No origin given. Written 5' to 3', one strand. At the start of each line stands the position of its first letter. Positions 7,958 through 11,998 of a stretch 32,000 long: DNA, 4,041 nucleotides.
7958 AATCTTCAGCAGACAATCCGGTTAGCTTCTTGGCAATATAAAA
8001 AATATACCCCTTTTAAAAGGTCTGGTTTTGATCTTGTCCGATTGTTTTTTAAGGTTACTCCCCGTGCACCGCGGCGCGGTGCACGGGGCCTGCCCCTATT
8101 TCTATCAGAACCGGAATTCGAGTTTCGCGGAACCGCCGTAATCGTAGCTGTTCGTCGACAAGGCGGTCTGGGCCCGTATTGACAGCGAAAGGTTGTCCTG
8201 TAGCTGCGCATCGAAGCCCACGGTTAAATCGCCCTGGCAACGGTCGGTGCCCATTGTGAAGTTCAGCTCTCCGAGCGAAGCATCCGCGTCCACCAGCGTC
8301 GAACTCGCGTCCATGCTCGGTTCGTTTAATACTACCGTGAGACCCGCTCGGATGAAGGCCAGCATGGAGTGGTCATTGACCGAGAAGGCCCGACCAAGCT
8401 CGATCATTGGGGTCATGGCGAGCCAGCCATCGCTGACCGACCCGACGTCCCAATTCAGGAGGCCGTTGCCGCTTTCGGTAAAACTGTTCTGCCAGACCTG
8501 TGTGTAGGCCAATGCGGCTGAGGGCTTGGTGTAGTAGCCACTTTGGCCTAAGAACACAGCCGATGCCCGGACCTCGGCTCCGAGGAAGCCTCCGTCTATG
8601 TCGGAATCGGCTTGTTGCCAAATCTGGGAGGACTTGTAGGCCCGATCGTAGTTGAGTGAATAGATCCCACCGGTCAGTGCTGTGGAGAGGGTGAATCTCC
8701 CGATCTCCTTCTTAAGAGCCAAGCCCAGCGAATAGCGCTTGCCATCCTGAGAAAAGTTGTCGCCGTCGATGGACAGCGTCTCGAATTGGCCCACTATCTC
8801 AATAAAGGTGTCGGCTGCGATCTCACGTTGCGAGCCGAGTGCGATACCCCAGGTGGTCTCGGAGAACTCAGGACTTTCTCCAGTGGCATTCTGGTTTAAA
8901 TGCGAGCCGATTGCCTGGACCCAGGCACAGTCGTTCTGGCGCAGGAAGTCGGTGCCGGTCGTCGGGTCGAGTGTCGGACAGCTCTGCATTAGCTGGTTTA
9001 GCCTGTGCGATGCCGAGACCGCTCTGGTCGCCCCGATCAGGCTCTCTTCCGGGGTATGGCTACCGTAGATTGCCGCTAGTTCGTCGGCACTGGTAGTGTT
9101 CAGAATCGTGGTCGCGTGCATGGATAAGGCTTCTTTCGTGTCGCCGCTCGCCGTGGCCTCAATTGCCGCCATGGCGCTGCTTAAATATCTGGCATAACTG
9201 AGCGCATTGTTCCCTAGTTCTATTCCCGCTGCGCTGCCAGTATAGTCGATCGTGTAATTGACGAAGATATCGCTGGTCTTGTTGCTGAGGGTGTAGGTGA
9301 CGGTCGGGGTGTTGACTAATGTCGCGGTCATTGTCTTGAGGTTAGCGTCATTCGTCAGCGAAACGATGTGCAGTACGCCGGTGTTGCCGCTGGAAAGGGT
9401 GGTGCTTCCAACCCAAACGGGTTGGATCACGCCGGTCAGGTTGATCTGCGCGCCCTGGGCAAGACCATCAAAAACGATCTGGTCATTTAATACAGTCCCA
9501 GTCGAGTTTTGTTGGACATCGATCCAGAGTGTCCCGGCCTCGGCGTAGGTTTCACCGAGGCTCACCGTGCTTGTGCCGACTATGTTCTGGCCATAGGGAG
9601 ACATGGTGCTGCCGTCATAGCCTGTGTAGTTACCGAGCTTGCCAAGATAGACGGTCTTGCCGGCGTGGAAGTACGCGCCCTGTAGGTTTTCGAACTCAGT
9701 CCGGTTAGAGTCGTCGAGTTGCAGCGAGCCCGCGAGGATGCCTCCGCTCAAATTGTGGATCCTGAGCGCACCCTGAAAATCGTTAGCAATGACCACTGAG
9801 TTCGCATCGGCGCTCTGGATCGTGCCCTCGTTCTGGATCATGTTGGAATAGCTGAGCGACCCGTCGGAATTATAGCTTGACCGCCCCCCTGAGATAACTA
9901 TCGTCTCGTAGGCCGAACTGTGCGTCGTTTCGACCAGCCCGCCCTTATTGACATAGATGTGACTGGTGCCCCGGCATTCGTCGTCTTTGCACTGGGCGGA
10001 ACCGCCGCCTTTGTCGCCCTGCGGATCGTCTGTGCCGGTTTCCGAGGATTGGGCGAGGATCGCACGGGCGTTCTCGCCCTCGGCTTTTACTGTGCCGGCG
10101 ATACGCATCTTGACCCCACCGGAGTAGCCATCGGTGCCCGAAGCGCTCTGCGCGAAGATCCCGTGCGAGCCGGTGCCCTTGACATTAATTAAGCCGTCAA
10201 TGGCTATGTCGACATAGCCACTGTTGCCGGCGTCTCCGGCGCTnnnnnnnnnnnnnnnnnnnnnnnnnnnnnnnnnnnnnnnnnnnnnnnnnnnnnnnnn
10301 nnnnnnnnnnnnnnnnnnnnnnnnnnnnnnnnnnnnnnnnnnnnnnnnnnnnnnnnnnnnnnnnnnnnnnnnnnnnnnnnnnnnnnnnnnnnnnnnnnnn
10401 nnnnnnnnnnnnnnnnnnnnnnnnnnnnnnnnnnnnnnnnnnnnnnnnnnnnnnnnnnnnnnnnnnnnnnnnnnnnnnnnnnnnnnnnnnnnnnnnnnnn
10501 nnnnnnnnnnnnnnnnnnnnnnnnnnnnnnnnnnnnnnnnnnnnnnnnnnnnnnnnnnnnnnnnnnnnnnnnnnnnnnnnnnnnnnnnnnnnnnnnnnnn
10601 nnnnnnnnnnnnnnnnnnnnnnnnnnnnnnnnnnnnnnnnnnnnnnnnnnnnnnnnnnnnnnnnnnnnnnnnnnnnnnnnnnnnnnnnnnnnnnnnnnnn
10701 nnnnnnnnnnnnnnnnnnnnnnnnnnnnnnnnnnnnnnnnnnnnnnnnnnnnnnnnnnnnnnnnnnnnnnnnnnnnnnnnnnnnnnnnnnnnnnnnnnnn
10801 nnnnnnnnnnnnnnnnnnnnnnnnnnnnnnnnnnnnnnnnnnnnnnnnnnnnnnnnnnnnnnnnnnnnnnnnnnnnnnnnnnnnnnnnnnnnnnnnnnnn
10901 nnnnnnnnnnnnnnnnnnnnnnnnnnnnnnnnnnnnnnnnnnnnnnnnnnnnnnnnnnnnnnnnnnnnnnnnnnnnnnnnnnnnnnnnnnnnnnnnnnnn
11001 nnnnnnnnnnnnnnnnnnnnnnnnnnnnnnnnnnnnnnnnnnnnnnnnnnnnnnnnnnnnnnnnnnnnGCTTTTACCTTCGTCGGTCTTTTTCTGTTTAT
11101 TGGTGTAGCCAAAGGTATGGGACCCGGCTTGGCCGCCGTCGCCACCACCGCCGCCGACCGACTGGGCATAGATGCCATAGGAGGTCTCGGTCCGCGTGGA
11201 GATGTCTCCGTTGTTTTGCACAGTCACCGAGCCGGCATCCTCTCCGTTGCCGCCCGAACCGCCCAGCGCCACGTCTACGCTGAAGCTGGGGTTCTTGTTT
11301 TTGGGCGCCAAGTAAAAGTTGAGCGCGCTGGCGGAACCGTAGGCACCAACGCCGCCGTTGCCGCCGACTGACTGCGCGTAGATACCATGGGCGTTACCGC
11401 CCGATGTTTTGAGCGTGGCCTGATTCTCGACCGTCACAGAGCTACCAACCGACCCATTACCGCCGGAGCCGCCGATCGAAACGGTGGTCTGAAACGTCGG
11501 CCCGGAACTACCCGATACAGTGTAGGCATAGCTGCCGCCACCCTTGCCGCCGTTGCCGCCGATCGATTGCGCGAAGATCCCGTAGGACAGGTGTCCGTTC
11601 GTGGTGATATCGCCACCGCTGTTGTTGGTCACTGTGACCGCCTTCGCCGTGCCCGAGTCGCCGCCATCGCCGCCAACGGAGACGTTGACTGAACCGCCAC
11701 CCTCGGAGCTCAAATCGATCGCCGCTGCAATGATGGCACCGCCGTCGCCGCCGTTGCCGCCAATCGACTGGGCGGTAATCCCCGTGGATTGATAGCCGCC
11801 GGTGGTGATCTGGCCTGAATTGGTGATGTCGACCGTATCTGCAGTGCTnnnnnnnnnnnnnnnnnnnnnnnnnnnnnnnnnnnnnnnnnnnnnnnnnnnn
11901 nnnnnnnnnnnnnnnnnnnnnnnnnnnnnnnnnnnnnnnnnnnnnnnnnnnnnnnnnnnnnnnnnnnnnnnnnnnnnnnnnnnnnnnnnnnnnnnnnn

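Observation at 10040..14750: Passenger built from about 26 units around an AQS[IV]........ core; repeat family not recognised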

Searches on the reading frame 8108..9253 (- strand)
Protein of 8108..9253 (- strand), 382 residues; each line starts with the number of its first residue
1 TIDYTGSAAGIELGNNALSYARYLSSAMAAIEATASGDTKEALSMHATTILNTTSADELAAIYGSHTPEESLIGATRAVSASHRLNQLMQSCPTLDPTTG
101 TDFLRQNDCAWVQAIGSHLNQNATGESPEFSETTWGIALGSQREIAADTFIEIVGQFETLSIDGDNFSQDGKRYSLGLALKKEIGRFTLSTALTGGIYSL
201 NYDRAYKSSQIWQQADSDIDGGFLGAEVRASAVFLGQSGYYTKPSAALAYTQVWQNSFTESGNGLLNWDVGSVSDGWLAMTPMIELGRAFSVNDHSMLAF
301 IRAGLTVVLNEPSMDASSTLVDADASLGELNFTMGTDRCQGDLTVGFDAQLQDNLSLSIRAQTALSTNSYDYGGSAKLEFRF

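Call 10: search_protein_families(library=pfam, proteins=[window:8108-9253:-], max_evalue=10)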
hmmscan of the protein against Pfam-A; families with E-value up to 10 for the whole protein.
seq(382 aa): 2 families
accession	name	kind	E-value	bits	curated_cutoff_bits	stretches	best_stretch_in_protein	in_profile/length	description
PF03797.25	Autotransporter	-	5e-26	92.4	26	1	110-361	1-254/255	Autotransporter beta-domain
PF19190.6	BACON_2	-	0.036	14.4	25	1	257-283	24-49/94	Viral BACON domain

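Call 11: search_protein_families(library=ncbifam, proteins=[window:8108-9253:-], max_evalue=10)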
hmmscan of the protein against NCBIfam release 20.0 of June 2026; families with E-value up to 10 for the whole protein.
seq(382 aa): 3 families
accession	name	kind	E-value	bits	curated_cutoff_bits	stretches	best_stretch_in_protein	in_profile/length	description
TIGR01414.1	autotrans_barl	domain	2.3e-07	30.2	16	1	81-382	144-432/432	autotransporter outer membrane beta-barrel domain-containing protein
NF051851.1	AtpSerPepEprS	equivalog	1e-06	27.1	1700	1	2-279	613-887/988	autotransporter serine peptidase EprS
NF011835.0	PRK15307.1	equivalog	0.044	13.3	259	1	190-228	156-194/201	major fimbrial protein StkA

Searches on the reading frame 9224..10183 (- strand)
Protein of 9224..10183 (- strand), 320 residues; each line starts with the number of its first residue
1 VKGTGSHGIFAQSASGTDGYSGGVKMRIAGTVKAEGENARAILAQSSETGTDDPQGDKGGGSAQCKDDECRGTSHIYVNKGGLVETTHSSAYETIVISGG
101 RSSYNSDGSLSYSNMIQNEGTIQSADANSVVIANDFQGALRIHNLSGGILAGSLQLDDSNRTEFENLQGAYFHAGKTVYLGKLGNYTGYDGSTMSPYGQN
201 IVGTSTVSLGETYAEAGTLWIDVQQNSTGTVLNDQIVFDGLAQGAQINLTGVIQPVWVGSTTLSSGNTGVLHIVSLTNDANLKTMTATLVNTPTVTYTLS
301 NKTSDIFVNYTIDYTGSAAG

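Call 10: search_protein_families(library=pfam, proteins=[window:9224-10183:-], max_evalue=10)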
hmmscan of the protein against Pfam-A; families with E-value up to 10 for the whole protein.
seq(320 aa): 1 family
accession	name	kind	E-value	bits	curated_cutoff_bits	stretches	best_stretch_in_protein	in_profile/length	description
PF10026.15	DUF2268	-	0.11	12.4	23.6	1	223-264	82-124/195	Predicted Zn-dependent protease (DUF2268)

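Call 11: search_protein_families(library=ncbifam, proteins=[window:9224-10183:-], max_evalue=10)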
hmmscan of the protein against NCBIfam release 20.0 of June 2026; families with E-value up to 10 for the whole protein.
seq(320 aa): 0 families

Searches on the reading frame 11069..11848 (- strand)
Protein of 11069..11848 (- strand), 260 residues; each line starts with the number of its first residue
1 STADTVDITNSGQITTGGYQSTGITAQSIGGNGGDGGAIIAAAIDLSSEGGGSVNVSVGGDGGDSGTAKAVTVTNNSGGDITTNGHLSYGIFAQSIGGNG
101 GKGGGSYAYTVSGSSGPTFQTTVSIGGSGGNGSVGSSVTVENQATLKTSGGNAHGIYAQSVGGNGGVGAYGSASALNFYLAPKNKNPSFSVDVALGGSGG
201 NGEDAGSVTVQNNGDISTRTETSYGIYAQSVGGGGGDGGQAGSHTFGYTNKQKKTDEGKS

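Call 10: search_protein_families(library=pfam, proteins=[window:11069-11848:-], max_evalue=10)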
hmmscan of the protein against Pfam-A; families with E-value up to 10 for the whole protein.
seq(260 aa): 1 family
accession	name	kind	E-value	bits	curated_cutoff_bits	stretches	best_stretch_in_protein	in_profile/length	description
PF14016.12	DUF4232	-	2.5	8.7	27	0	52-86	4-38/129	Domain of unknown function (DUF4232)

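Call 11: search_protein_families(library=ncbifam, proteins=[window:11069-11848:-], max_evalue=10)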
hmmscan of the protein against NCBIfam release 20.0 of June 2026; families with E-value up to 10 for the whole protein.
seq(260 aa): 2 families
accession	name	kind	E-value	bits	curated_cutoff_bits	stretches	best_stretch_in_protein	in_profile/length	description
NF033207.2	midcut_by_XrtH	subfamily_domain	0.022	14.8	45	1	30-80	84-135/175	midcut-by-XrtH protein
NF040812.1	blaGMA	exception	0.031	13.7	600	1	133-170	103-142/282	GMA family class A beta-lactamase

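Call 13: search_solved_structures(query=window:11069-11848:-, max_evalue=10)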
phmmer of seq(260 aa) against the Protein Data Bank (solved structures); distinct sequences matched with E-value up to 10: 0.

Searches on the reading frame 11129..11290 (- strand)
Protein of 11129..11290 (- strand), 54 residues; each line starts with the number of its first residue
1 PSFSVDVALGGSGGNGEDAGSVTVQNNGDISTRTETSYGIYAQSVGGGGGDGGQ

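Call 49: search_solved_structures(query=A3, max_evalue=10, show_alignments=3)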
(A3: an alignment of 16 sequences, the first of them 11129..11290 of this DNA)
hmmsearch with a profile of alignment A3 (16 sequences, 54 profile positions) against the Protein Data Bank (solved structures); distinct sequences matched with E-value up to 10: 3.
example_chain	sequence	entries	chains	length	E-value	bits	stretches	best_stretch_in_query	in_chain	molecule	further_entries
5m04_A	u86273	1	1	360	0.12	15.6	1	9-32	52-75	GTPase ObgE/CgtA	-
4csu_9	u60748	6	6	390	0.14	15.4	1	9-32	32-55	GTPASE OBGE/CGTA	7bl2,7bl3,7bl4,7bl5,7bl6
1udx_A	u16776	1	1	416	6.4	10.1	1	7-30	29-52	the GTP-binding protein Obg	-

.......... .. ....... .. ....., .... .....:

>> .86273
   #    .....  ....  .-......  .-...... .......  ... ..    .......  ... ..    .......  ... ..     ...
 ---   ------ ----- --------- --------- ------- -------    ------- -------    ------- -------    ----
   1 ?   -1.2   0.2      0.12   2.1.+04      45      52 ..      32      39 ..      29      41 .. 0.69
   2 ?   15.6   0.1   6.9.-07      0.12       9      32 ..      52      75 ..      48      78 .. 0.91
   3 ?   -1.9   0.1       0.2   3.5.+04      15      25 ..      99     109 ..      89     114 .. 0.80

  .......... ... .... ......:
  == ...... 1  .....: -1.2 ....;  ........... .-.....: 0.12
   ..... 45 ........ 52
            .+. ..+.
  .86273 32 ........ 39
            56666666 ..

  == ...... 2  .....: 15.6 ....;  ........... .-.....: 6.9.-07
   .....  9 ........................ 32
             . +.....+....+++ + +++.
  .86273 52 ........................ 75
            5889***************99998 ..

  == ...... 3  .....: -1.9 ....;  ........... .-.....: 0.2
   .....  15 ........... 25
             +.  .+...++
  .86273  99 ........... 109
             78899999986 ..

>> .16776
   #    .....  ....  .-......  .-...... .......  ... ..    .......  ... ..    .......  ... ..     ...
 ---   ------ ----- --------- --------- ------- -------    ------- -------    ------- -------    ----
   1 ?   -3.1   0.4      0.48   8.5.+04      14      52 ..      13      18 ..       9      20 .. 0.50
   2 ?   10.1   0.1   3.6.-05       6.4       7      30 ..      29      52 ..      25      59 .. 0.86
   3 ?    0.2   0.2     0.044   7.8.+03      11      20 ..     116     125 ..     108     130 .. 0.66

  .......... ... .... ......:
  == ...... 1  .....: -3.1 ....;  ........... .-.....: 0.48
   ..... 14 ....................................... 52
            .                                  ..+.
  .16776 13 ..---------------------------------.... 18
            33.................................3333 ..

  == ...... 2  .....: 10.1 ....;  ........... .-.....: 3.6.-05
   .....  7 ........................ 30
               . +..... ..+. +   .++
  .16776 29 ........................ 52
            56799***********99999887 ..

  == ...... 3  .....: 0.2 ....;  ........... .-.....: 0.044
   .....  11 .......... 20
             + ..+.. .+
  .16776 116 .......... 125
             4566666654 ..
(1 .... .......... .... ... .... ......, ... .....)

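Call 55: search_protein_representatives(alignment_id=A3)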
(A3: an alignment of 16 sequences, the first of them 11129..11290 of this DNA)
Query: 16 sequences, 54 profile positions. Proteins with E-value up to 0.001 (for the whole library): 3260; up to 1e-10: 2241; up to 1e-30: 1338. The best 150 are listed.
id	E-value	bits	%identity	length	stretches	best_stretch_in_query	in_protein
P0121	0.0e+00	2289.3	-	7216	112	3-54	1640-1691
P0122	0.0e+00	2043.4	-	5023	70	3-53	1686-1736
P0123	0.0e+00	1830.6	-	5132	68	5-53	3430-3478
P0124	0.0e+00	1815.2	-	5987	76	5-53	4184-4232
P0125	0.0e+00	1789.6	-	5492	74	4-54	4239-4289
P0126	0.0e+00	1664.6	-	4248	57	4-53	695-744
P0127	0.0e+00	1587.6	-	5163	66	4-53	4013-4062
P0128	0.0e+00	1548.9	-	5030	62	3-54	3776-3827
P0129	0.0e+00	1517.1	-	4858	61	6-53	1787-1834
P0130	0.0e+00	1486.1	-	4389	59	6-52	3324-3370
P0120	0.0e+00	1479.3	-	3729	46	2-54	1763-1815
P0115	0.0e+00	1476.0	-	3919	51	3-54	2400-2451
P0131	0.0e+00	1469.0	-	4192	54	4-53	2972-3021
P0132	0.0e+00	1452.7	-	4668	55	4-53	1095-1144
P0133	0.0e+00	1433.4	-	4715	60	7-53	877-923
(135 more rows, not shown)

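Call 92: find_homologous_proteins(query=A3, max_evalue=0.00001)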
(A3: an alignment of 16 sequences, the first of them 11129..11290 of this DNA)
Query A3 (16 sequences) (54 aa, profile of the alignment): 18 proteins with E <= 0.00001 among 8000 candidates.
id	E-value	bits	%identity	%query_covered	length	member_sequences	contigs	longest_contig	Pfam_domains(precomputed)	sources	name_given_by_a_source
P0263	8.4e-17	79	48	78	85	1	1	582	-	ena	-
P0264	5.5e-11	60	53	56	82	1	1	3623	-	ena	-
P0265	3.9e-10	57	54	44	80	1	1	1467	-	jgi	jgi:hypothetical protein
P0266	6.5e-10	57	48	50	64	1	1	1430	-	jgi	jgi:hypothetical protein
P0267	7.8e-10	56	50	30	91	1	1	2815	-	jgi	-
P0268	5.3e-9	54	45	41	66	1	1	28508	-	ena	-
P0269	2.4e-8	52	56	46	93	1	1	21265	-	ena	-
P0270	2.7e-8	51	43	56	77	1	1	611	-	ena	-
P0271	4.4e-8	51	45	78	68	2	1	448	-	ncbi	ncbi:hypothetical protein EN801_037170, partial [Mesorhizobium sp. M00.F.Ca.ET.158.01.1.1]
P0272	6.8e-8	50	57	52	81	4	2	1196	-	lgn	-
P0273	2.3e-7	48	61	50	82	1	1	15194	-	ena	-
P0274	2.8e-7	48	50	48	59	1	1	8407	-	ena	-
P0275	4.0e-7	48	55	61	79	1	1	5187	-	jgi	-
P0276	8.1e-7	47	59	41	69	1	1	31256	-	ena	-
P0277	2.1e-6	45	37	72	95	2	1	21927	-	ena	-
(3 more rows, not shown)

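Call 94: search_protein_families(library=pfam, alignment_id=A3, max_evalue=10)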
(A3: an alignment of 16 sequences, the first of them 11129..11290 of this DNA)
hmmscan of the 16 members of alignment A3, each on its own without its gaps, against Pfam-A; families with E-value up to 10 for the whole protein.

A. member 1, window:11129-11290:- (54 aa): 0 families

B. families by the number of members that match (of 16 scanned): 2 families
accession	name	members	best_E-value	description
PF01018.28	GTP1_OBG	3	4.8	GTP1/OBG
PF16600.10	Caskin1-CID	1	0.42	Caskin1 CASK-interaction domain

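Call 95: search_protein_families(library=ncbifam, alignment_id=A3, max_evalue=10)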
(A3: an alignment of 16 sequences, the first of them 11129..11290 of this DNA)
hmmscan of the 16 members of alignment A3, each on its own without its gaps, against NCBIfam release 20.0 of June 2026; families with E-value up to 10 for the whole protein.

A. member 1, window:11129-11290:- (54 aa): 0 families

B. families by the number of members that match (of 16 scanned): 7 families
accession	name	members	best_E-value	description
NF008954.1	PRK12296.1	3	0.023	GTPase ObgE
NF008956.1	PRK12299.1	2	1.2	GTPase ObgE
TIGR02729.1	Obg_CgtA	2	2.4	Obg family GTPase CgtA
NF008955.0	PRK12297.1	2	4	GTPase ObgE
NF040812.1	blaGMA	1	0.0029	GMA family class A beta-lactamase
NF058559.1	FblAmlydFapE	1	0.016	fibril amyloid subunit FapE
NF008991.0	PRK12334.2-3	1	6.2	nucleoside triphosphate pyrophosphohydrolase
